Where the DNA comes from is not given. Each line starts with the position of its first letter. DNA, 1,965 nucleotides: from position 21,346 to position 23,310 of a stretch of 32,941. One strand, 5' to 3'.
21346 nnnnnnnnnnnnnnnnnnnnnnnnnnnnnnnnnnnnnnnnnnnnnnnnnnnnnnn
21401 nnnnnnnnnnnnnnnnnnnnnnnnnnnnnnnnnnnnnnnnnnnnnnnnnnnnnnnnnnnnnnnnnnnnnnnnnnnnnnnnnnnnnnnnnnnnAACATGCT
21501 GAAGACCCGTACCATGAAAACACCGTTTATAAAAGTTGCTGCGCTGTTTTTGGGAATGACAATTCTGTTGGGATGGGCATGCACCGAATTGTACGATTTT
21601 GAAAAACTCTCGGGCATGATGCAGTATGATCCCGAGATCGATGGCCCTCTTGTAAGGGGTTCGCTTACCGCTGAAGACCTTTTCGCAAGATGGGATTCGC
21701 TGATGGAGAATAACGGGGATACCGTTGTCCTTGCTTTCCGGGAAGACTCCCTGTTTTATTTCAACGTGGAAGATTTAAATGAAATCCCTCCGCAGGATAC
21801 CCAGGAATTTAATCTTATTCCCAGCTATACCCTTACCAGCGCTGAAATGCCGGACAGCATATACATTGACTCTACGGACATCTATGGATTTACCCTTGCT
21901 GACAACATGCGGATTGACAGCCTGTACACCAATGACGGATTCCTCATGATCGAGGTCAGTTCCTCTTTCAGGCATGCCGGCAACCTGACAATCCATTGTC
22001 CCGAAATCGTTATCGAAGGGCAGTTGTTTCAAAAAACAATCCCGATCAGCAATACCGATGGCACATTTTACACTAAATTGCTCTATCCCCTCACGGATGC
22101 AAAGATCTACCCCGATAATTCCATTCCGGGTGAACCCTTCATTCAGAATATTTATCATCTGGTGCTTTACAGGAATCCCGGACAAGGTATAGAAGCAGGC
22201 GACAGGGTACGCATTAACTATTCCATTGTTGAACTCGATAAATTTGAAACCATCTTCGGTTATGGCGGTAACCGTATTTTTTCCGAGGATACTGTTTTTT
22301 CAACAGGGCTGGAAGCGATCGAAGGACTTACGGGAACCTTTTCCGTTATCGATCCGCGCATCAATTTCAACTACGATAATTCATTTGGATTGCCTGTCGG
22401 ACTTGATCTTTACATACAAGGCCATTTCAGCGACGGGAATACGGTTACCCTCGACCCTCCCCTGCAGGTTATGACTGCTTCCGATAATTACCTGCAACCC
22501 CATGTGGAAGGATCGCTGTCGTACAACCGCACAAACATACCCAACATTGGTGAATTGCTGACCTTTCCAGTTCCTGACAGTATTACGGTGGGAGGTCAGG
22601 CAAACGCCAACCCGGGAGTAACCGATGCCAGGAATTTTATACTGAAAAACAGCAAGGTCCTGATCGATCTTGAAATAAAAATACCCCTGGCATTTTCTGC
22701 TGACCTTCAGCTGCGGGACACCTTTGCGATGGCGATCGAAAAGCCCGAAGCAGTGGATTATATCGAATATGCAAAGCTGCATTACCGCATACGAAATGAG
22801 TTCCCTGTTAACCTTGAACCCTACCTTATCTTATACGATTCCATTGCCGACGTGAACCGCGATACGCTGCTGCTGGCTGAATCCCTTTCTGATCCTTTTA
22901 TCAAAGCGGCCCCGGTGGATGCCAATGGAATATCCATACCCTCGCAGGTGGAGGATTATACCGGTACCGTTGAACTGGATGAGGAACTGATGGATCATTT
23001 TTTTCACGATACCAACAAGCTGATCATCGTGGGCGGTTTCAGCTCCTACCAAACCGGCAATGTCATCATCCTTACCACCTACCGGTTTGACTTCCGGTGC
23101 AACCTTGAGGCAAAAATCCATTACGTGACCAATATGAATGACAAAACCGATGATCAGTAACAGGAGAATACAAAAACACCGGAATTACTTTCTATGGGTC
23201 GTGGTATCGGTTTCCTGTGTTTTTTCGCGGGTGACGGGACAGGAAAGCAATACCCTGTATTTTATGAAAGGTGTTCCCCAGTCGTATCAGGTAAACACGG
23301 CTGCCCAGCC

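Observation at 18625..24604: Tightly coupled three-gene envelope operon of unknown function, 3 kb from the T9SS core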

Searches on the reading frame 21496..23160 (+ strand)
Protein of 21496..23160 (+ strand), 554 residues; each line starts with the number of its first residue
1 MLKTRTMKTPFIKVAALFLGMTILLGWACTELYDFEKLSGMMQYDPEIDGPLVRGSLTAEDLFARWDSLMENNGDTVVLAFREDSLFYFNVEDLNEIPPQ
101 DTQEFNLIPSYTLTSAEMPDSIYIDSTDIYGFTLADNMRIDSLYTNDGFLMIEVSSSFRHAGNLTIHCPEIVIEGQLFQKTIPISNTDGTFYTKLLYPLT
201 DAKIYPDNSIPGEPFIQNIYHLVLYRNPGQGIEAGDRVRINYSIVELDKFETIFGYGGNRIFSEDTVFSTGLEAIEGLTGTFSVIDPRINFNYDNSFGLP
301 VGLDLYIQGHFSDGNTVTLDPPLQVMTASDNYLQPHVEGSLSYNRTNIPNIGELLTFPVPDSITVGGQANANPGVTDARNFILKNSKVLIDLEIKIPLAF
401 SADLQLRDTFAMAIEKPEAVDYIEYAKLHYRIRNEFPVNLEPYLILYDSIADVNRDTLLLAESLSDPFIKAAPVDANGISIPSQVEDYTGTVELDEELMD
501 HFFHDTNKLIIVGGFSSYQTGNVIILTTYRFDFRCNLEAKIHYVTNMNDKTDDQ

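Call 5: search_protein_families(library=pfam, proteins=[window:21496-23160:+], max_evalue=1)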
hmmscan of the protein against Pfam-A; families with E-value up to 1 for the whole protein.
window:21496-23160:+ (554 aa): 0 families

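Call 6: search_protein_families(library=ncbifam, proteins=[window:21496-23160:+], max_evalue=1)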
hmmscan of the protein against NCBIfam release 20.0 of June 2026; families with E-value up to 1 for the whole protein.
window:21496-23160:+ (554 aa): 0 families

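Call 10: search_solved_structures(query=window:21496-23160:+, max_evalue=1)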
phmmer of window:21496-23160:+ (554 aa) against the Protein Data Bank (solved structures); distinct sequences matched with E-value up to 1: 1.
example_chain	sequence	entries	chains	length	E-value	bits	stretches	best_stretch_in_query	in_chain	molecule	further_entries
6we5_A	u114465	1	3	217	0.62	11.9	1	72-122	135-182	Inorganic pyrophosphatase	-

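Call 12: find_homologous_proteins(query=window:21496-23160:+)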
Query window:21496-23160:+ (554 aa): 68 proteins with E <= 0.001 among 8000 candidates.
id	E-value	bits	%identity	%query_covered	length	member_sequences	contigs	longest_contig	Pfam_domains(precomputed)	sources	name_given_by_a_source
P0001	0.0e+0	1253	99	100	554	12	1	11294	-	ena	-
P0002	0.0e+0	1125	89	100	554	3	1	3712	-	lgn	-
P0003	0.0e+0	1110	88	100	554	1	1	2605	-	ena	-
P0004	0.0e+0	1065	83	99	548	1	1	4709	-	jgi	jgi:hypothetical protein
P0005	0.0e+0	1053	82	99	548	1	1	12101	-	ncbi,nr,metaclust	ncbi:MAG: hypothetical protein A2Y87_10400 [Bacteroidetes bacterium RBG_13_46_8]|nr:MAG: hypothetica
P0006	0.0e+0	1050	81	99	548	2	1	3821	-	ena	-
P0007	0.0e+0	1022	80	99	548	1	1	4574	-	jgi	jgi:hypothetical protein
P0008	6.5e-270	915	73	99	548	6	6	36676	-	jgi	jgi:hypothetical protein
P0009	1.2e-267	907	72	99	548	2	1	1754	-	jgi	-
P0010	9.0e-236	802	64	98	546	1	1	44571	-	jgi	jgi:hypothetical protein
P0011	1.1e-233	795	64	98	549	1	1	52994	-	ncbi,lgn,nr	ncbi:MAG: hypothetical protein JW973_03445 [Bacteroidales bacterium]|nr:hypothetical protein [Bacter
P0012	2.9e-226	771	63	99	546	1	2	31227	-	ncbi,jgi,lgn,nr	ncbi:MAG: hypothetical protein JXR41_13990 [Bacteroidales bacterium]|nr:hypothetical protein [Bacter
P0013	4.5e-221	753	62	99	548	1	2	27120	-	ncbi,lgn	-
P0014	5.8e-214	730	60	97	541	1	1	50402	-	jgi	jgi:hypothetical protein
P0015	4.2e-213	727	61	98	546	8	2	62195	-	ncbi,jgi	-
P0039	3.3e-102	361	37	99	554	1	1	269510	-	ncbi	-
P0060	6.4e-23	99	25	98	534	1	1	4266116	-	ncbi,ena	-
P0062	1.3e-20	92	26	76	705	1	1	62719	-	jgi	jgi:hypothetical protein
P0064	1.5e-19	88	26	94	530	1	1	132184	-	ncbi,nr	ncbi:MAG: hypothetical protein RQ743_03990 [Bacteroidales bacterium]|nr:hypothetical protein [Bacter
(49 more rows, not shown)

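Call 13: find_encoding_contigs(protein=P0060, flank=10000, max_places=2)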
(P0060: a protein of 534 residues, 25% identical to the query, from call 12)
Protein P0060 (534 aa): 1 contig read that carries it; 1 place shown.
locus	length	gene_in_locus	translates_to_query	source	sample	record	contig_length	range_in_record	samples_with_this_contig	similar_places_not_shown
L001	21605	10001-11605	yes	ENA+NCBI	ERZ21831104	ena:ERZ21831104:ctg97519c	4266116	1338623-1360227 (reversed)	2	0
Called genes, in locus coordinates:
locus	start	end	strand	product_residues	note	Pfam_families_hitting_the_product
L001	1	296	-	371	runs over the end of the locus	PF04101:Glyco_tran_28_C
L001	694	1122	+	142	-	PF01814:Hemerythrin (weak)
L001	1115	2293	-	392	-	PF01979:Amidohydro_1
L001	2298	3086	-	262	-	PF14129:DUF4296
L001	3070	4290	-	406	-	PF12704:MacB_PCD, PF02687:FtsX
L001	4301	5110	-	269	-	PF13489:Methyltransf_23, PF02353:CMAS, PF13847:Methyltransf_31, PF08241:Methyltransf_11, PF08242:Methyltransf_12, PF13649:Methyltransf_25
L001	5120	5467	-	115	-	PF02033:RBFA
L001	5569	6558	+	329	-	PF00579:tRNA-synt_1b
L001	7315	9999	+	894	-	PF13570:Beta-prop_ACSF4 (faint)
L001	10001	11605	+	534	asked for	-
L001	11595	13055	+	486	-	PF18990:DUF5723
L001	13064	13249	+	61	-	-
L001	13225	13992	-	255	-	PF02463:SMC_N (weak), PF00005:ABC_tran, PF13304:AAA_21 (faint)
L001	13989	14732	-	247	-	PF02405:MlaE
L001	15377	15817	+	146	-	PF05635:23S_rRNA_IVP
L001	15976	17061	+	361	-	PF00483:NTP_transferase, PF12804:NTP_transf_3 (weak), PF22640:ManC_GMP_beta-helix (faint)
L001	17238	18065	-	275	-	PF19841:GldN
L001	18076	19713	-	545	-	PF12081:GldM_1st, PF21601:GldM_2nd, PF21602:GldM_3rd, PF12080:GldM_4th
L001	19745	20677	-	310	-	PF22827:GldL_N, PF10046:BLOC1_2 (faint)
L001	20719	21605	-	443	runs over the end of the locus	PF03781:FGE-sulfatase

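Call 14: find_encoding_contigs(protein=P0039, flank=10000, max_places=2)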
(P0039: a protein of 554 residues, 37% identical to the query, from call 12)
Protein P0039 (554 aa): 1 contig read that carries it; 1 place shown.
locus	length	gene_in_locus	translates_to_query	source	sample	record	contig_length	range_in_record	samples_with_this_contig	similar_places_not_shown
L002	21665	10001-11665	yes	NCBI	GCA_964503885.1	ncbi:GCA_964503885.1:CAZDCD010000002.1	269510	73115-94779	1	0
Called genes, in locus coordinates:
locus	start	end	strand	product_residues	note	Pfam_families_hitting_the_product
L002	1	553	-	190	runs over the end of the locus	PF00117:GATase, PF07722:Peptidase_C26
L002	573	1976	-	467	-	PF04715:, PF00425:Chorismate_bind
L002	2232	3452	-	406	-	PF06689:zf-C4_ClpX, PF00493:MCM (weak), PF05496:RuvB_N (faint), PF00158:Sigma54_activat (faint), PF07724:AAA_2, PF00004:AAA, PF07728:AAA_5, PF10431:ClpB_D2-small, +1 more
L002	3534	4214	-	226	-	PF00574:CLP_protease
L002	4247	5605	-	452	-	PF05697:Trigger_N, PF28537:FKBP-like_TF, PF28539:TF_C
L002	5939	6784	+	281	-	-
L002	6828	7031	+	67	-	-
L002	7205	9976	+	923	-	PF11832:DUF3352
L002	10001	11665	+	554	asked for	-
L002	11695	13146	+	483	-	PF18990:DUF5723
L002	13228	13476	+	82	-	-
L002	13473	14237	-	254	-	PF02463:SMC_N (faint), PF00005:ABC_tran, PF13304:AAA_21 (faint)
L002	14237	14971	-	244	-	PF02405:MlaE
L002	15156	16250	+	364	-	PF00483:NTP_transferase, PF22640:ManC_GMP_beta-helix (weak)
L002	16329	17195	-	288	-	PF19841:GldN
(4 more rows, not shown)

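Call 16: find_encoding_contigs(protein=P0062, flank=10000, max_places=2)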
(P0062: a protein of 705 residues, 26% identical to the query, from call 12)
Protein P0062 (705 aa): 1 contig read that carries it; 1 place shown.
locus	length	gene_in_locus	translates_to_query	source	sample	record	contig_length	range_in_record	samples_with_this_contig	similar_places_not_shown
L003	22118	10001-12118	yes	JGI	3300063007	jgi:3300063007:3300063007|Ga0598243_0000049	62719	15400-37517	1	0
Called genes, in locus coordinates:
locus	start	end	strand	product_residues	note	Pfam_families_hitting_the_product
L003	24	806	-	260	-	PF04055:Radical_SAM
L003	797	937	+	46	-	-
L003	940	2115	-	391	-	PF01979:Amidohydro_1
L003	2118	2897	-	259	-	PF14129:DUF4296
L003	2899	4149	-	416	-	PF12704:MacB_PCD, PF02687:FtsX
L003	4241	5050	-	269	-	PF13489:Methyltransf_23, PF08241:Methyltransf_11, PF08242:Methyltransf_12, PF13649:Methyltransf_25, PF13847:Methyltransf_31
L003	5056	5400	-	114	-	PF02033:RBFA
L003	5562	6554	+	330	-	PF00579:tRNA-synt_1b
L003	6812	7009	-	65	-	PF04480:DUF559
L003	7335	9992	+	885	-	PF11832:DUF3352 (faint), PF13570:Beta-prop_ACSF4 (faint)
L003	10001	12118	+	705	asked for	-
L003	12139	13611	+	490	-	PF18990:DUF5723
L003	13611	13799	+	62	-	-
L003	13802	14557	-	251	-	PF02463:SMC_N (faint), PF00005:ABC_tran, PF13304:AAA_21 (faint)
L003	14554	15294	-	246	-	PF02405:MlaE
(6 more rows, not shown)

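Call 17: find_encoding_contigs(protein=P0064, flank=10000, max_places=2)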
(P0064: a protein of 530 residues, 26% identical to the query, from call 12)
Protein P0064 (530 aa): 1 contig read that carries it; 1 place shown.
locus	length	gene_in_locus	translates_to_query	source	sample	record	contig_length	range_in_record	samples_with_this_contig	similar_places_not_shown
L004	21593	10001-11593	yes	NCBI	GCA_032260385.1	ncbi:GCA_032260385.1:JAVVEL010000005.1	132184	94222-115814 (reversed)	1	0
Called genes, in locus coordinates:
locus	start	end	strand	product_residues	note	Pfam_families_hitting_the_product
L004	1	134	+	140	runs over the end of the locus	PF01814:Hemerythrin (weak)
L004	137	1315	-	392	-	PF01979:Amidohydro_1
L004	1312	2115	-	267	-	PF14129:DUF4296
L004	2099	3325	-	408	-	PF12704:MacB_PCD, PF02687:FtsX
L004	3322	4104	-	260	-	PF13489:Methyltransf_23, PF02353:CMAS, PF13847:Methyltransf_31, PF08241:Methyltransf_11, PF08242:Methyltransf_12, PF13649:Methyltransf_25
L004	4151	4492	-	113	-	PF02033:RBFA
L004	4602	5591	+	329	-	PF00579:tRNA-synt_1b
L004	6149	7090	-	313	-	PF03575:Peptidase_S51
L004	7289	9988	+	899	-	-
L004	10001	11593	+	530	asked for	-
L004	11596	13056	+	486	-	PF18990:DUF5723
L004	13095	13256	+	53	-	-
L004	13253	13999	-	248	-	PF02463:SMC_N (faint), PF00005:ABC_tran, PF13304:AAA_21 (faint)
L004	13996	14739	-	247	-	PF02405:MlaE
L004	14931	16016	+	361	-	PF00483:NTP_transferase, PF12804:NTP_transf_3 (weak)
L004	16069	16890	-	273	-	PF19841:GldN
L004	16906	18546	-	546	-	PF12081:GldM_1st, PF21601:GldM_2nd, PF21602:GldM_3rd, PF12080:GldM_4th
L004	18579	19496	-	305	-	PF22827:GldL_N, PF10046:BLOC1_2 (faint)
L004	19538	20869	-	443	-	PF03781:FGE-sulfatase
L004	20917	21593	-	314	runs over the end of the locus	PF11751:PorP_SprF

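Call 42: predict_structure(alignment_id=A1)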
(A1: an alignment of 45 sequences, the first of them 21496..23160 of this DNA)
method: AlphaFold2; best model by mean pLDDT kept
length: 554 residues; sequences in the alignment: 45
mean_pLDDT: 85.8   pTM: 0.67
mean pLDDT of the five models: 85.8, 83.6, 82.5, 78.9, 78.7
residues with pLDDT >= 90: 266; 70-90: 232; 50-70: 38; < 50: 18
segments of 3 or more residues with pLDDT < 50: 1-8, 31-35, 551-554
pLDDT, mean of each block of 10 residues (from residue 1): 43 73 69 48 74 87 65 80 85 87 94 89 95 89 95 96 97 96 93 97 94 92 93 93 94 90 85 75 88 93 92 89 90 93 89 83 89 77 93 88 90 80 86 94 91 89 84 93 91 87 87 91 90 90 66 41
secondary structure, 60 per line:
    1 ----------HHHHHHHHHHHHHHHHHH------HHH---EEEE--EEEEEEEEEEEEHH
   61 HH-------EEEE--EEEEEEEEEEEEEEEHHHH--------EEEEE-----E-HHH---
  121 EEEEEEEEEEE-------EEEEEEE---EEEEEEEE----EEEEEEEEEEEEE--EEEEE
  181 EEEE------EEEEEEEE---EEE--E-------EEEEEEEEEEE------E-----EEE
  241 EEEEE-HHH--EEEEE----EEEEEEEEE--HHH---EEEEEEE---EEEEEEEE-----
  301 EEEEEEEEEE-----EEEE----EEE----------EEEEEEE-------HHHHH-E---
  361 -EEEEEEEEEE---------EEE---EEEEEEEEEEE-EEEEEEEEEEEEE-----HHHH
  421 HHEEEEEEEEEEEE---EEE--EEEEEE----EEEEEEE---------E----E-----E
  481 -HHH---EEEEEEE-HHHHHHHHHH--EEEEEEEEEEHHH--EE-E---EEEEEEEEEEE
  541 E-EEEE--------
elements in order: H11-28 E41-44 E47-58 H59-62 E70-73 E76-90 H91-94 E103-107 E121-131 E139-145 E149-156 E161-173 E176-184 E191-198 E202-204 E215-225 E238-245 E252-256 E261-269 E278-284 E288-295 E301-310 E316-319 E324-326 E337-343 H351-355 E362-371 E381-383 E387-397 E399-411 H417-422 E423-434 E438-440 E443-448 E453-459 E488-494 H496-505 E508-517 E530-541 E543-546

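Call 45: fold_search(model_id=the predicted structure, library=pdb)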
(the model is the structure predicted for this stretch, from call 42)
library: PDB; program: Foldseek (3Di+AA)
matches with E <= 10: 1636; with E <= 0.001: 70
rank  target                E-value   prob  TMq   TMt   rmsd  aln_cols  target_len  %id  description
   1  5x7o_A                6.6e-08  0.89  0.11  0.06  40.4       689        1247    9  Crystal structure of Paenibacillus sp. 598K alpha-1,6-glucosyltransferase (released 2017-07-26)
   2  9h9a                  4.1e-07  0.96  0.12  0.07  23.2       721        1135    9  native structure of the full-length pesticidal protein Cry8Ba2, from crystals formed in vivo (form 1) (released 2025-12-03)
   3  4h3w_B                4.6e-07  1.00  0.28  0.44  12.0       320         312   12  Crystal structure of a putative secreted protein (BDI_1231) from Parabacteroides distasonis ATCC 8503 at 2.00 A resolu (released 2012-11-14)
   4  4h3w_A                7.5e-07  1.00  0.20  0.31  19.9       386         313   11  Crystal structure of a putative secreted protein (BDI_1231) from Parabacteroides distasonis ATCC 8503 at 2.00 A resolu (released 2012-11-14)
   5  8w7n                  1.7e-06  0.69  0.10  0.06  23.2       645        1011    8  Crystal structure of the in-cell Cry1Aa purified from Bacillus thuringiensis (released 2024-03-06)
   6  4zch_B                2.4e-06  0.90  0.12  0.15  34.6       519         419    8  Single-chain human APRIL-BAFF-BAFF Heterotrimer (released 2015-05-13)
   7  4zch_A                2.7e-06  0.93  0.13  0.16  34.9       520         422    9  Single-chain human APRIL-BAFF-BAFF Heterotrimer (released 2015-05-13)
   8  9euf_0                6.5e-06  0.84  0.13  0.09  19.0       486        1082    9  Cryo-EM structure of Staphylococcus aureus bacteriophage phi812 baseplate in the pre-contraction state - complete (released 2025-04-09)
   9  2df7_D                7.3e-06  0.85  0.13  0.16  40.6       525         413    7  Crystal structure of infectious bursal disease virus VP2 subviral particle (released 2006-06-27)
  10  2df7_S                8.1e-06  0.87  0.13  0.16  40.3       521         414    8  Crystal structure of infectious bursal disease virus VP2 subviral particle (released 2006-06-27)
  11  2df7_F                1.1e-05  0.80  0.12  0.16  40.0       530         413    8  Crystal structure of infectious bursal disease virus VP2 subviral particle (released 2006-06-27)
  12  2df7_B                1.1e-05  0.82  0.12  0.16  40.7       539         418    8  Crystal structure of infectious bursal disease virus VP2 subviral particle (released 2006-06-27)
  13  2df7_C                1.2e-05  0.77  0.12  0.15  39.8       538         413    9  Crystal structure of infectious bursal disease virus VP2 subviral particle (released 2006-06-27)
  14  2df7_K                1.3e-05  0.69  0.11  0.14  41.2       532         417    8  Crystal structure of infectious bursal disease virus VP2 subviral particle (released 2006-06-27)
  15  9h99                  1.3e-05  0.57  0.10  0.07  21.8       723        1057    8  Native structure of the full-length pesticidal protein Cry1Ca18 at pH7, from crystals formed in vivo (released 2025-11-12)
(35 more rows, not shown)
